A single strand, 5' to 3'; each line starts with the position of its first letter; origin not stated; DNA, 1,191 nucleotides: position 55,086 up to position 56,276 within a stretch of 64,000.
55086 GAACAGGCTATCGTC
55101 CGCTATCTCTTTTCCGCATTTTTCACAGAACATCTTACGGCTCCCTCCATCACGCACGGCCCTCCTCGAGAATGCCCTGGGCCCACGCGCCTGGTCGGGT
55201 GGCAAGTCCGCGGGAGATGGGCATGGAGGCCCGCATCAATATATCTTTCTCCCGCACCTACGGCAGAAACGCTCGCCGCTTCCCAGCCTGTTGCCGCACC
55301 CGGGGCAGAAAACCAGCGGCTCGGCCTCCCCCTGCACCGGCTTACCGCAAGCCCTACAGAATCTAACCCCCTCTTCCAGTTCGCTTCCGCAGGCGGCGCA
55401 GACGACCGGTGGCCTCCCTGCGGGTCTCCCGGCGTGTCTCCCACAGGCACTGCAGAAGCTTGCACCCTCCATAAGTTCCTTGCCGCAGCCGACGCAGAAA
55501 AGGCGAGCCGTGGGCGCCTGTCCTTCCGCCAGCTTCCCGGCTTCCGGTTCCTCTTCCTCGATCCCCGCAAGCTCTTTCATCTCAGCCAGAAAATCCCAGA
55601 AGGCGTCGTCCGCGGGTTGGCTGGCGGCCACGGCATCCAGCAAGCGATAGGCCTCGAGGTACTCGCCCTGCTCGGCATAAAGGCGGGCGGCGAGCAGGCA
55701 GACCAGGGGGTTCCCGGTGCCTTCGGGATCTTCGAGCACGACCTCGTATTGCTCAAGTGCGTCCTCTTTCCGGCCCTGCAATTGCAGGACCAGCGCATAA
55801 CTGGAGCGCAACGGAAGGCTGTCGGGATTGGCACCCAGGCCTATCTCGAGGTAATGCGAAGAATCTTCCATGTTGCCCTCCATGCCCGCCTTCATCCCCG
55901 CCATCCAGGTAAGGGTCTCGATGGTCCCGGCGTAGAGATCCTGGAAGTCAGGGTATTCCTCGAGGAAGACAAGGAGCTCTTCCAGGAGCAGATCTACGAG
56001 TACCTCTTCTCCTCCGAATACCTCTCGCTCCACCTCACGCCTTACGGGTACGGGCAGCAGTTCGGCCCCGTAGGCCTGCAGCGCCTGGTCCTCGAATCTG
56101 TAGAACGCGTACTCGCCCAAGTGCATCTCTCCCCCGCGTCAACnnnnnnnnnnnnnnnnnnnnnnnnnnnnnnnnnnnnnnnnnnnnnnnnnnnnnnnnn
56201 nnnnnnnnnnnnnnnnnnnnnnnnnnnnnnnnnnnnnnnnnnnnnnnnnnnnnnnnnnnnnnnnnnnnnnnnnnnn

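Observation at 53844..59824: Six-gene minus-strand cluster: two membrane proteins, an 838-aa secreted/anchored protein of unknown fold, a TPR-triple-zinc-ribbon protein and a zinc-ribbon membrane protein with duplicated domain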

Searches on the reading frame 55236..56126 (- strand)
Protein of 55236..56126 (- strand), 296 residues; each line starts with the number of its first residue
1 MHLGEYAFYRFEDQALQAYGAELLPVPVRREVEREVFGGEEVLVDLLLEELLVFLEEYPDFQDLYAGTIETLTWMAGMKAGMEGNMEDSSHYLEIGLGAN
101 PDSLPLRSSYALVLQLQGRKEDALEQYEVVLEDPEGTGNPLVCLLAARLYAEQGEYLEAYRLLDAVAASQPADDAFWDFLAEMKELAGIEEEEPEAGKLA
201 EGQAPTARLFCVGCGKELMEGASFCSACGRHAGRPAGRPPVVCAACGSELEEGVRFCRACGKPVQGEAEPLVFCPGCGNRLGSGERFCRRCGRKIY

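Call 3: search_protein_families(library=pfam, proteins=[window:55236-56126:-], max_evalue=0.1)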
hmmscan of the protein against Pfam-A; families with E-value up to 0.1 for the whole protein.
window:55236-56126:- (296 aa): 22 families
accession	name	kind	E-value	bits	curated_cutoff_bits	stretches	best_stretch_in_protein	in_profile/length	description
PF13240.11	Zn_Ribbon_1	-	1.9e-16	59.7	25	3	243-264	2-23/23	zinc-ribbon domain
PF12773.13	DZR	-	2.9e-12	47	27.3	2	243-292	1-45/45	Double zinc ribbon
PF13248.11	Zn_ribbon_3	-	4.1e-09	36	27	2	241-263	3-25/26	zinc-ribbon domain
PF14559.12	TPR_19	-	2.2e-07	31.5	25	1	133-182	21-67/68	Tetratricopeptide repeat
PF24460.1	DUF7575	-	1.7e-06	27.7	28.5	1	241-264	4-27/28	Domain of unknown function (DUF7575)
PF18912.6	DZR_2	-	2e-06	27.9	27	3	211-260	10-55/56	Double zinc ribbon domain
PF17032.10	Zn_ribbon_15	-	8.6e-06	26.9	28.9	0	242-261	54-73/73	zinc-ribbon family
PF11682.14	Zn_ribbon_11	-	4.1e-05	23.6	24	1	273-296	7-29/37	Probable zinc-ribbon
PF13432.12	TPR_16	-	6.9e-05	23.6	32.7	0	84-131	11-58/65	Tetratricopeptide repeat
PF24463.1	DUF7577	-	0.0002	21.4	28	1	240-263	2-25/27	Domain of unknown function (DUF7577)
PF13428.12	TPR_14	-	0.00048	21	23.5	1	144-183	5-44/44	Tetratricopeptide repeat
PF13429.12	TPR_15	-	0.00087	19.2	26.2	1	146-183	14-53/280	Tetratricopeptide repeat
PF07719.23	TPR_2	-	0.0031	18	27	0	142-171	3-32/34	Tetratricopeptide repeat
PF13424.12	TPR_12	-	0.0033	18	30.1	0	100-132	41-73/77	Tetratricopeptide repeat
PF22289.1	DmmA-like_C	-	0.0035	17.7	27.4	0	256-291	3-38/44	Dimethylamine monooxygenase subunit DmmA-like, C-terminal domain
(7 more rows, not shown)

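Call 4: search_protein_families(library=ncbifam, proteins=[window:55236-56126:-], max_evalue=0.1)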
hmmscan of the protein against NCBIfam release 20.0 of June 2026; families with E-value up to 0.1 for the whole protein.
window:55236-56126:- (296 aa): 4 families
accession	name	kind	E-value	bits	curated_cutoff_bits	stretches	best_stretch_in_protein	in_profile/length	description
NF045510.1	4Cys_prefix_kin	domain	0.0002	21.5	24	0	253-263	15-25/26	4-Cys prefix domain-containing protein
TIGR02917.1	PEP_TPR_lipo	equivalog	0.002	16.1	312.2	1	82-182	511-609/899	XrtA/PEP-CTERM system TPR-repeat protein PrsT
NF052415.1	T3SS_chap_SctY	equivalog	0.0078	16.7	70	0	97-164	33-101/106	type III secretion apparatus assembly chaperone SctY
NF033762.1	social_mot_Tgl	equivalog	0.055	12.8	225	1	74-166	35-126/252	social motility TPR repeat lipoprotein Tgl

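Call 6: search_protein_families(library=padloc, proteins=[window:55236-56126:-], max_evalue=0.1)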
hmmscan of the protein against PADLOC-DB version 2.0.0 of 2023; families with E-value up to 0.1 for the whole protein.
window:55236-56126:- (296 aa): 1 family
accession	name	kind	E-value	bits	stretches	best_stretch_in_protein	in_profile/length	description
PDLC01691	Cas12f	-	0.067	11.1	0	255-280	289-314/332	CAS-V-F; effector__SPE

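Call 40: search_protein_families(library=phrogs, proteins=[window:55236-56126:-], max_evalue=0.01)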
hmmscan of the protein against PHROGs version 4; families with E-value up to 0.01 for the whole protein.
window:55236-56126:- (296 aa): 5 families
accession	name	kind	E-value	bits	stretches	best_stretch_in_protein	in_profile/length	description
phrog_2546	-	unknown function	4.2e-08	34.6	0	241-267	1-27/180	-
phrog_10714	-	unknown function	6.5e-05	24.1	0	238-268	71-103/109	-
phrog_10292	-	unknown function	7.6e-05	23.7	0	209-231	4-26/136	-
phrog_6586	-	unknown function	0.0028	18.5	0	271-295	3-27/129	-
phrog_22898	-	unknown function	0.0055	17.8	0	210-229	3-22/163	-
